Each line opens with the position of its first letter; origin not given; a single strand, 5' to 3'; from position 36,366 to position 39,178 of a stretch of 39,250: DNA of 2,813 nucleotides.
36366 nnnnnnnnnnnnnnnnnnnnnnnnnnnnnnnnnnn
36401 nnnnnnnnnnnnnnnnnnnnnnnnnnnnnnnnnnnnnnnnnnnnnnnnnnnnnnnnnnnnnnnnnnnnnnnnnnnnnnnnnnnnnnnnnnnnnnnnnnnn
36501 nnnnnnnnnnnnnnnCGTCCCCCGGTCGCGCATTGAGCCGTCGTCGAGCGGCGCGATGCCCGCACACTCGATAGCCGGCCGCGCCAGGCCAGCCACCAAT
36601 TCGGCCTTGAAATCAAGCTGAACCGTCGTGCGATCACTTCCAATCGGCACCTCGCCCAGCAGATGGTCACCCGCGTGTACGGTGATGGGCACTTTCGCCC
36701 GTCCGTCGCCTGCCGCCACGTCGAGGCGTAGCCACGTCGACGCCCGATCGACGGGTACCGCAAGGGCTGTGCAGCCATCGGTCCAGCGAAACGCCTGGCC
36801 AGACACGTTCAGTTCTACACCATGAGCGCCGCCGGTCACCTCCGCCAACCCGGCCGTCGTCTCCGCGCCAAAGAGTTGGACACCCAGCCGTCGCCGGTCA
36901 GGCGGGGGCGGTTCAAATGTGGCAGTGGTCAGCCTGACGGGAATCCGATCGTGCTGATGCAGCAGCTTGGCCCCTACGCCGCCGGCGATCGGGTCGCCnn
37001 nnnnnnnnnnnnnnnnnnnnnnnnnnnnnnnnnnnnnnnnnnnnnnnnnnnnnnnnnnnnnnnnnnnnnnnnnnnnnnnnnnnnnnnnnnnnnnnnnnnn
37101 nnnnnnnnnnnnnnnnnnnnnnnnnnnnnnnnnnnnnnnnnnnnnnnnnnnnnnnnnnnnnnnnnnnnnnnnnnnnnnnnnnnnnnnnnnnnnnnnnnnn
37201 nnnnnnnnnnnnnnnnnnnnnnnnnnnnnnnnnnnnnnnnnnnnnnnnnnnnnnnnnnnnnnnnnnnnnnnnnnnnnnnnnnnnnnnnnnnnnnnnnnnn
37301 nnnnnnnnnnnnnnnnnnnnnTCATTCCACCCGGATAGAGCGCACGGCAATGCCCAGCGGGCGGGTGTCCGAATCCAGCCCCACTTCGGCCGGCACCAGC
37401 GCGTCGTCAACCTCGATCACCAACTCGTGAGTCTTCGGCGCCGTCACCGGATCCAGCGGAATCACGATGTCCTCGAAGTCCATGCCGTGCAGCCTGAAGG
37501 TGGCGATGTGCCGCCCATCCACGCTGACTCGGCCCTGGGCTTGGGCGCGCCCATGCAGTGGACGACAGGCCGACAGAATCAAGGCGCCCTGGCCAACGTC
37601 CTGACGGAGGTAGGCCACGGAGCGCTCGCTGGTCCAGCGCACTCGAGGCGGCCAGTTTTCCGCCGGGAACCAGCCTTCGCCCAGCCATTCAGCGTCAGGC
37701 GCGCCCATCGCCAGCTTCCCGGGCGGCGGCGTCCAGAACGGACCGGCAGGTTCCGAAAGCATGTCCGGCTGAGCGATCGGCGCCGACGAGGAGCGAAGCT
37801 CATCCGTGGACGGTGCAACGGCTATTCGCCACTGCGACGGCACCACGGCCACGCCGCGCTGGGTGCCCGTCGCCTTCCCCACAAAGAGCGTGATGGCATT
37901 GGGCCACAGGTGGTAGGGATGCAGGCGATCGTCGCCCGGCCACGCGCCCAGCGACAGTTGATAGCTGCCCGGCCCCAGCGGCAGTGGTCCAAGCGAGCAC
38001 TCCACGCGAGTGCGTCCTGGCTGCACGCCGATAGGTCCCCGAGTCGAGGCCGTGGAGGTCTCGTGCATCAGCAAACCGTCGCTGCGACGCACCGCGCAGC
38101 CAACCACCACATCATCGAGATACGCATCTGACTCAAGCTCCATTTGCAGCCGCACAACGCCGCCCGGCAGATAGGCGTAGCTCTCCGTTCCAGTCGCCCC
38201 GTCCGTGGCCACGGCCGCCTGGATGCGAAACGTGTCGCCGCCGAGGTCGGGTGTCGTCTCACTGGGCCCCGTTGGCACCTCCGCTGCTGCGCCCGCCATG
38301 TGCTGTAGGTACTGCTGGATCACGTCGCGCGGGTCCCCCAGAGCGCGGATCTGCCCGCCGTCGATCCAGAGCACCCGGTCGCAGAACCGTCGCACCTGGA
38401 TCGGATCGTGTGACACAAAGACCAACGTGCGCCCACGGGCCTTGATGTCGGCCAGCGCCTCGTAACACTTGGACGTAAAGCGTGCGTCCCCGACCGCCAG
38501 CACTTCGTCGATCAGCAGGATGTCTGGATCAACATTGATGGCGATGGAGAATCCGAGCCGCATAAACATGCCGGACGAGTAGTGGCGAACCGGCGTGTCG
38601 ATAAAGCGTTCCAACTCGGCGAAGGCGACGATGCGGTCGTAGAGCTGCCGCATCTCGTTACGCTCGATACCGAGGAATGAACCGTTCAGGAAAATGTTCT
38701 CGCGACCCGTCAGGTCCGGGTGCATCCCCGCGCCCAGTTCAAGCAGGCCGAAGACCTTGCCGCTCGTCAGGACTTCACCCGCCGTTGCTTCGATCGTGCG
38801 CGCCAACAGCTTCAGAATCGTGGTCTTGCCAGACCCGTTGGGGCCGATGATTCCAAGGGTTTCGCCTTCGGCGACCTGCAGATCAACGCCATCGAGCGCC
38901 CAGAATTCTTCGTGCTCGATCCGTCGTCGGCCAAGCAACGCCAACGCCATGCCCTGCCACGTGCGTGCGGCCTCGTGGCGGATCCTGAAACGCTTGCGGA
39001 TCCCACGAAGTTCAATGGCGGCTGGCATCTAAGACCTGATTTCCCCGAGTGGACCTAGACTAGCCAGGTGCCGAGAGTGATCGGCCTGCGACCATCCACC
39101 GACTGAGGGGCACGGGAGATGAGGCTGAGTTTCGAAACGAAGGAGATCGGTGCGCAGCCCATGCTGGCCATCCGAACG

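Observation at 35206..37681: The same ~120-aa beta-rich module recurs in three adjacent proteins: ABC ATPase C-terminus, GT2 insert and GT4 insert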

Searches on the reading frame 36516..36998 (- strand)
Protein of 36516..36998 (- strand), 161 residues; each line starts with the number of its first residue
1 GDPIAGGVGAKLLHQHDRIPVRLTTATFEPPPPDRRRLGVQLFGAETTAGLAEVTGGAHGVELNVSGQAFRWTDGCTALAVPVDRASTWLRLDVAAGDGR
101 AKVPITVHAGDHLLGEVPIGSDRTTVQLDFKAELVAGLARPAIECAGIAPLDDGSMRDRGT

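Call 6: search_protein_families(library=pfam, proteins=[window:36516-36998:-], max_evalue=10)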
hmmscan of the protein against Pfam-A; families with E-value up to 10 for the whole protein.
seq(161 aa): 0 families

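Call 48: predict_structure(alignment_id=A4)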
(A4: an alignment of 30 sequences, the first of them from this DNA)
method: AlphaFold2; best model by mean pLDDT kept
length: 145 residues; sequences in the alignment: 30
mean_pLDDT: 92.5   pTM: 0.84
mean pLDDT of the five models: 92.5, 91.8, 91.2, 90.1, 89.4
residues with pLDDT >= 90: 121; 70-90: 13; 50-70: 11; < 50: 0
segments of 3 or more residues with pLDDT < 50: none
pLDDT, mean of each block of 10 residues (from residue 1): 82 97 95 98 97 95 98 95 95 93 97 97 97 79 55
secondary structure, 60 per line:
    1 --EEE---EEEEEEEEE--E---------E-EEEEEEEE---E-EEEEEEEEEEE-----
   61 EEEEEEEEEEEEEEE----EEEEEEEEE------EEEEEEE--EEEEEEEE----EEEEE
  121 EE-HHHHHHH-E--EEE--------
elements in order: E3-5 E9-17 E32-39 E45-55 E61-75 E80-88 E95-101 E104-111 E116-122 H124-130 E135-137
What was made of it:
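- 36864..36956 (-): Module copy 2, tail piece (GT2 aa 124-154; family profile positions 92-127). It comes first in the protein. Model strands E9-17 and E32-39 (call 48).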

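Call 51: fold_search(model_id=the predicted structure, library=pdb)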
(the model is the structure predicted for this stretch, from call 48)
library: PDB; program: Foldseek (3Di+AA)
matches with E <= 10: 427; with E <= 0.001: 0
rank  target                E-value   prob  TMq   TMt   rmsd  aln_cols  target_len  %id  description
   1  3u6g_B                1.8e-02  0.94  0.33  0.38   8.9       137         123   12  Crystal structure of a domain of unknown function, DUF4425 (BVU_3708) from Bacteroides vulgatus ATCC 8482 at 1.35 A re (released 2011-11-02)
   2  6dnv_A                2.2e-02  0.80  0.29  0.33  11.2       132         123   10  Crystal Structure of Neisseria meningitidis DsbD n-terminal domain in the reduced form (released 2018-09-12)
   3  4qey_B                2.7e-02  0.80  0.30  0.33   9.2       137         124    9  Crystal structure of a DUF4425 family protein (BACOVA_05332) from Bacteroides ovatus ATCC 8483 at 2.52 A resolution (released 2014-07-16)
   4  6dps_E                3.6e-02  0.93  0.34  0.39   9.6       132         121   12  Crystal Structure of Neisseria meningitidis DsbD n-terminal domain in the oxidised form (released 2018-09-12)
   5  6dps_F                3.8e-02  0.97  0.37  0.42   9.0       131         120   10  Crystal Structure of Neisseria meningitidis DsbD n-terminal domain in the oxidised form (released 2018-09-12)
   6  4qey_A                4.7e-02  0.72  0.30  0.33   9.3       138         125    9  Crystal structure of a DUF4425 family protein (BACOVA_05332) from Bacteroides ovatus ATCC 8483 at 2.52 A resolution (released 2014-07-16)
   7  2lrg_MODEL_1_A        5.2e-02  0.75  0.32  0.35   9.0       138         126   11  NMR structure of the protein YP_001300941.1 from Bacteroides vulgatus (released 2012-04-18)
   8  5l7u_B                8.6e-02  0.25  0.22  0.07  17.4       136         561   12  Crystal structure of BvGH123 with bound GalNAc (released 2017-03-22)
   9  3u6g_A                9.0e-02  0.63  0.31  0.34   9.0       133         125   10  Crystal structure of a domain of unknown function, DUF4425 (BVU_3708) from Bacteroides vulgatus ATCC 8482 at 1.35 A re (released 2011-11-02)
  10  4qey_D                1.1e-01  0.69  0.34  0.37   8.9       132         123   11  Crystal structure of a DUF4425 family protein (BACOVA_05332) from Bacteroides ovatus ATCC 8483 at 2.52 A resolution (released 2014-07-16)
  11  3pfu                  1.4e-01  0.54  0.30  0.35  11.5       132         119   12  N-terminal domain of Thiol:disulfide interchange protein DsbD in its reduced form (released 2011-05-04)
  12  1jpe                  1.9e-01  0.47  0.30  0.35  11.4       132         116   11  Crystal structure of DsbD-alpha; the N-terminal domain of DsbD (released 2002-09-25)
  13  1jzd_C                2.1e-01  0.47  0.31  0.36   9.7       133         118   10  DsbC-DsbDalpha complex (released 2003-03-08)
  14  1vrs_C                2.3e-01  0.28  0.25  0.30  11.6       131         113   11  Crystal structure of the disulfide-linked complex between the N-terminal and C-terminal domain of the electron transfe (released 2005-07-12)
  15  1vrs_A                2.4e-01  0.38  0.29  0.33  10.9       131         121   11  Crystal structure of the disulfide-linked complex between the N-terminal and C-terminal domain of the electron transfe (released 2005-07-12)
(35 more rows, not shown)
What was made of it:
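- Foldseek found nothing significant for the permuted model (call 51).
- Tried and rejected: Foldseek with the permuted GT2 model found nothing significant, best E=0.018 (call 51).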

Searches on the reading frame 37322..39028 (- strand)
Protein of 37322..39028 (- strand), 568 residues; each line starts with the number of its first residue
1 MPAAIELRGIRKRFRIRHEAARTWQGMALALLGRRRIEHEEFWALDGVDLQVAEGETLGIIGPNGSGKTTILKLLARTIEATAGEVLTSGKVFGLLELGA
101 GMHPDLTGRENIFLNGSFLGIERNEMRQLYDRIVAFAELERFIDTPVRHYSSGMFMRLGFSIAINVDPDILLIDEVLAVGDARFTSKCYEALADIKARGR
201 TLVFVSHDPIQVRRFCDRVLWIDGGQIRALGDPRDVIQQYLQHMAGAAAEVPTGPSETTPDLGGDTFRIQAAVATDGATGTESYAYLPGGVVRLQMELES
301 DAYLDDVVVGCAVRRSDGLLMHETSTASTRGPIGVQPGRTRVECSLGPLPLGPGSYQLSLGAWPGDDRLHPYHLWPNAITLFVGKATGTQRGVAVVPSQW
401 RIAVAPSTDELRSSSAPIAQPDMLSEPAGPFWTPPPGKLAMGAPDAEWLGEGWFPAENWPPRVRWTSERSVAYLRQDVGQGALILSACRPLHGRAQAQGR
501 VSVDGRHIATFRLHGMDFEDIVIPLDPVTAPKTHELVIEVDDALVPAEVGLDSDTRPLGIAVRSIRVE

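Call 3: search_protein_families(library=pfam, proteins=[window:37322-39028:-], max_evalue=0.01)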
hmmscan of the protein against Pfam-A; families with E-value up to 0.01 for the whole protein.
window:37322-39028:- (568 aa): 7 families
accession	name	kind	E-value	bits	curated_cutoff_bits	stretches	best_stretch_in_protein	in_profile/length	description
PF00005.33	ABC_tran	-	9e-19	68.9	25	1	45-176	1-135/137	ABC transporter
PF14524.12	Wzt_C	-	6.2e-09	36.4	30.4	1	273-384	16-130/143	Wzt C-terminal domain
PF13304.12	AAA_21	-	1.5e-05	25.7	27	1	59-77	3-21/304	AAA domain, putative AbiEii toxin, Type IV TA system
PF00004.35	AAA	-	0.0019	19.1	21.2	0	60-183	3-73/131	ATPase family associated with various cellular activities (AAA)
PF13476.12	AAA_23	-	0.0031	18.6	27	1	59-75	23-39/201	AAA domain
PF13604.12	AAA_30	-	0.007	16.6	27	0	58-87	21-50/191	AAA domain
PF13555.12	AAA_29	-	0.0072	16.5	27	0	46-72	13-39/61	P-loop containing region of AAA domain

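Call 7: search_protein_families(library=ncbifam, proteins=[window:37322-39028:-], max_evalue=0.1)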
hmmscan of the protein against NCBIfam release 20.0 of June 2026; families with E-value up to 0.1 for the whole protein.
window:37322-39028:- (568 aa): 195 families (the best 25 are shown)
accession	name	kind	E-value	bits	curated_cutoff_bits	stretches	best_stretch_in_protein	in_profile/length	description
NF010065.0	PRK13545.1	equivalog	4.2e-57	194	538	1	35-243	30-237/549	teichoic acids export protein ATP-binding subunit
NF010066.0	PRK13546.1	equivalog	5.5e-57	193.1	320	1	4-244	4-238/264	teichoic acids export ABC transporter ATP-binding subunit TagH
NF050108.1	galactan_ABC_ATP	equivalog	1e-52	178.8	400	1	43-241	43-241/244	galactan export ABC transporter ATP-binding subunit Wzt/RfbE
TIGR01188.1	drrA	subfamily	1.3e-31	110.1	312.45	1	39-237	3-212/302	daunorubicin resistance ABC transporter, ATP-binding protein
NF010060.0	PRK13537.1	equivalog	5.1e-29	101.1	521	1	39-239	25-236/314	nodulation factor ABC transporter ATP-binding protein NodI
TIGR01186.1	proV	subfamily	2.1e-26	92.9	326.6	1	45-238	9-219/363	betaine/proline/choline family ABC transporter ATP-binding protein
NF010059.0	PRK13536.1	equivalog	6.8e-25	87.5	549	1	24-239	39-264/342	nodulation factor ABC transporter ATP-binding protein NodI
TIGR03873.1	F420-0_ABC_ATP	hypoth_equivalog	1.5e-23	83.4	372.4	1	39-257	11-246/256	putative F420-0 ABC transporter ATP-binding protein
NF007082.0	PRK09536.1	equivalog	4.5e-23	82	537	2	38-91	12-65/402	corrinoid ABC transporter ATPase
TIGR01288.1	nodI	equivalog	7.9e-23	80.9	424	1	46-240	21-226/303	nodulation factor ABC transporter ATP-binding protein NodI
NF033858.1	ABC2_perm_RbbA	equivalog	2.6e-21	75.3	1050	1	39-239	276-487/909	ribosome-associated ATPase/putative transporter RbbA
TIGR04520.1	ECF_ATPase_1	equivalog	5.4e-21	75.2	315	2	119-240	106-227/269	energy-coupling factor transporter ATPase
NF010068.0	PRK13548.1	equivalog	6.8e-21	74.5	261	2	44-91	20-67/261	heme ABC transporter ATP-binding protein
NF040933.2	ABC_arch_GlcV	equivalog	8.4e-21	74.2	450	1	40-239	17-232/357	glucose ABC transporter ATP-binding protein GlcV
TIGR04521.1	ECF_ATPase_2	equivalog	2.2e-20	72.9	330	2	116-240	110-236/279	energy-coupling factor transporter ATPase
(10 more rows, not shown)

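Call 64: search_solved_structures(query=window:37322-39028:-, max_evalue=1e-20)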
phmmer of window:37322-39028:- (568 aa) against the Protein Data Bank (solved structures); distinct sequences matched with E-value up to 1e-20: 19.
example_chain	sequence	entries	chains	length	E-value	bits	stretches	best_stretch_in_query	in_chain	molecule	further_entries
8dku_A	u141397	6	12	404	5.9e-68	233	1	35-400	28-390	ABC transporter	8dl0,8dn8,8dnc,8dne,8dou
7k2t_A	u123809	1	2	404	1.6e-67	231.6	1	35-400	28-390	ABC transporter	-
6amx_A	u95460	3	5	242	1.2e-61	212.2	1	35-241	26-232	ABC transporter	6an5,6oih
6m96_A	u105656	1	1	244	3.2e-61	210.8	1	35-241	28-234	ABC transporter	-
7dd0_A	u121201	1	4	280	3.4e-54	187.6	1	40-241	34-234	Teichoic acids export ATP-binding protein TagH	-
6jbh_A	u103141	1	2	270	1.4e-53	185.5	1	39-243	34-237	TarH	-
9cfl_B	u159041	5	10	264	1.2e-51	179.2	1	4-241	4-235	Teichoic acids export ATP-binding protein TagH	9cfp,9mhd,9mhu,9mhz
9qhw_C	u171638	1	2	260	2.3e-44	155.2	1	22-246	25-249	ABC transporter ATP-binding protein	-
9qfx_C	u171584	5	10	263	2.3e-44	155.2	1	22-246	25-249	ABC transporter ATP-binding protein | Probable o-antigen/lipopolysaccharide transport ATP-binding protein ABC transporter RfbE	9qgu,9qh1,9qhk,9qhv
9qhx_C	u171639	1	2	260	5.7e-44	153.8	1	22-246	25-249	ABC transporter ATP-binding protein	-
9qhj_C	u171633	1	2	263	5.7e-44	153.8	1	22-246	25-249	Probable o-antigen/lipopolysaccharide transport ATP-binding protein ABC transporter RfbE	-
8tsi_A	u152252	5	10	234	6.5e-29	104.1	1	48-250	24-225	ABC transporter ATP-binding protein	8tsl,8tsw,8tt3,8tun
8tsh_A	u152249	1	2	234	1.7e-28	102.8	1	48-250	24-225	ABC transporter ATP-binding protein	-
8s7v_K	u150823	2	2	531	1.2e-24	90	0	94-244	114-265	Glycine betaine/carnitine/choline transport ATP-binding protein OpuCA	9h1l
8edw_A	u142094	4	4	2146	2.3e-24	89.1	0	24-239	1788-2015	Phospholipid-transporting ATPase ABCA7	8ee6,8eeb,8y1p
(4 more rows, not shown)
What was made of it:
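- On Wzt_C (PF14524): Solved Wzt (404 aa) aligns to aa 35-400, whereas the module lies at aa 442-568 (calls 3, 64).
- Closest known: Wzt C-terminal carbohydrate-binding domain. Same: The window's Wzt has one at aa 273-384 (calls 3, 64).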
